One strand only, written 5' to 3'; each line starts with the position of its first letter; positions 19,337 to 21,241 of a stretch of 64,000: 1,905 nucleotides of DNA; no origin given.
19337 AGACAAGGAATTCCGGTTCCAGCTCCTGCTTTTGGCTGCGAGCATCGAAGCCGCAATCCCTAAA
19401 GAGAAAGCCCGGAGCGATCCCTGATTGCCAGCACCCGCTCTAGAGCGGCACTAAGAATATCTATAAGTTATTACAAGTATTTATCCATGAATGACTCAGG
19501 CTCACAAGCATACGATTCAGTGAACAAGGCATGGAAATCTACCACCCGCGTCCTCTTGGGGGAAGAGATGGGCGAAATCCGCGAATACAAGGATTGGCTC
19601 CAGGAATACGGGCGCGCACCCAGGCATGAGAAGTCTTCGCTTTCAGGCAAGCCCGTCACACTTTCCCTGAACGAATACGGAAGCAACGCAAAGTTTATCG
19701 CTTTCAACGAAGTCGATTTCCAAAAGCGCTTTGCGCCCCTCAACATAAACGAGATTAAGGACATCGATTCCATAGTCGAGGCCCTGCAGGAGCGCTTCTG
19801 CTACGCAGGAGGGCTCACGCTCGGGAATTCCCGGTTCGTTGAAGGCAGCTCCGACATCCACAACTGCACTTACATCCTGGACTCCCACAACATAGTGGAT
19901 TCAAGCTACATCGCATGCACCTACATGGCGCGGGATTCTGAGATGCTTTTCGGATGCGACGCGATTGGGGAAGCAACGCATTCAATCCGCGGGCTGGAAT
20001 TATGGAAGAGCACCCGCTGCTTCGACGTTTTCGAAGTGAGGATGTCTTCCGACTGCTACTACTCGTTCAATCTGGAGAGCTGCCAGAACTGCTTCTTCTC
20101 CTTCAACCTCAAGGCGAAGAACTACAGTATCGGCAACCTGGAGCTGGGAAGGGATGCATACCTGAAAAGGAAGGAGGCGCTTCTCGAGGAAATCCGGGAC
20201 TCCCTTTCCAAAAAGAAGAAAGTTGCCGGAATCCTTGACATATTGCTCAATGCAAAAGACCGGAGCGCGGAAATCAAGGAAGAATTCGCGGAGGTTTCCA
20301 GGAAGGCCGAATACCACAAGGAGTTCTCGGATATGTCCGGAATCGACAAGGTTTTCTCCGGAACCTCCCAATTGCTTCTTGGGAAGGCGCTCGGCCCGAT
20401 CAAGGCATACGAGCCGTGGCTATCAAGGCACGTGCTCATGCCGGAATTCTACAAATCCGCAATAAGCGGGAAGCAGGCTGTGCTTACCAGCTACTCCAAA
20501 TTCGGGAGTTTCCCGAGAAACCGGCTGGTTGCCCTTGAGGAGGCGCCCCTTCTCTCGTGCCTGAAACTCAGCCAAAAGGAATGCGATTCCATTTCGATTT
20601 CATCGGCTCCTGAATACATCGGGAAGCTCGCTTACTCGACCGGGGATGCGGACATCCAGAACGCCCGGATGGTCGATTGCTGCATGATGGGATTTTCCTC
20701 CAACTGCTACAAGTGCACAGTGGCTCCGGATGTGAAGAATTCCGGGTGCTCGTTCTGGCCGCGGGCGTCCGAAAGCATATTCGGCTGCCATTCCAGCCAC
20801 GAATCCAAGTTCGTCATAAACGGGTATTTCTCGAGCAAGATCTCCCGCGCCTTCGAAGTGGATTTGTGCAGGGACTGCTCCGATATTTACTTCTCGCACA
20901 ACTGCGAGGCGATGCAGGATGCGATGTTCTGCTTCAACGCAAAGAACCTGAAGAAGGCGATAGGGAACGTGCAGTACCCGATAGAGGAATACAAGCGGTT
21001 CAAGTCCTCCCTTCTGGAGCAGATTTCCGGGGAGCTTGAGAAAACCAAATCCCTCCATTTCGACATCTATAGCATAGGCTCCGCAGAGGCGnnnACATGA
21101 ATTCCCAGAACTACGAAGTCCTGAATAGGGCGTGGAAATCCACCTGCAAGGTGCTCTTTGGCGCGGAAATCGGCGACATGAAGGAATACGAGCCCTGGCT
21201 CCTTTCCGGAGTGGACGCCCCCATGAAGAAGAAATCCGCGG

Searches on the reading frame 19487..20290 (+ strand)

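Call 43: search_protein_families(library=pfam, proteins=[window:19487-20290:+], max_evalue=1)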
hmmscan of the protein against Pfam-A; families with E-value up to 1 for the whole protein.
window:19487-20290:+ (268 aa): 1 family
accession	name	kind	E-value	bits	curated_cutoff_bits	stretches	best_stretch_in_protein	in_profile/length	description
PF23738.1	Ig_ZP2_N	-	0.053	14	27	1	122-149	33-61/73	Zona pellucida sperm-binding protein 2, Ig-like domain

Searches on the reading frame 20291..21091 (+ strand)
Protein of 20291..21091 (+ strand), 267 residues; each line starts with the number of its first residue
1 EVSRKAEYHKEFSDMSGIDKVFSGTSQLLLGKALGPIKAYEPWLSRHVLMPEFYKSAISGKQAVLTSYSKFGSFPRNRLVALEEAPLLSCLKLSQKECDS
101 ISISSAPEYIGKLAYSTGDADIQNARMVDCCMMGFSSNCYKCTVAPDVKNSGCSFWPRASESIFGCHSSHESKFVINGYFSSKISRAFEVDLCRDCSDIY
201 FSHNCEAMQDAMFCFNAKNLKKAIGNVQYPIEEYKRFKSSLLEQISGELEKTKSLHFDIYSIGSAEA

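Call 43: search_protein_families(library=pfam, proteins=[window:20291-21091:+], max_evalue=1)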
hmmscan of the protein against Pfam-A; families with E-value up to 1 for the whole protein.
window:20291-21091:+ (267 aa): 0 families

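Call 45: search_dna_similar(query=window:20291-21091:+, collection=phages, mode=protein, max_evalue=0.01, max_rows=20)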
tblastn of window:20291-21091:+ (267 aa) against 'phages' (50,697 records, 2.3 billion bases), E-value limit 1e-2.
No match.
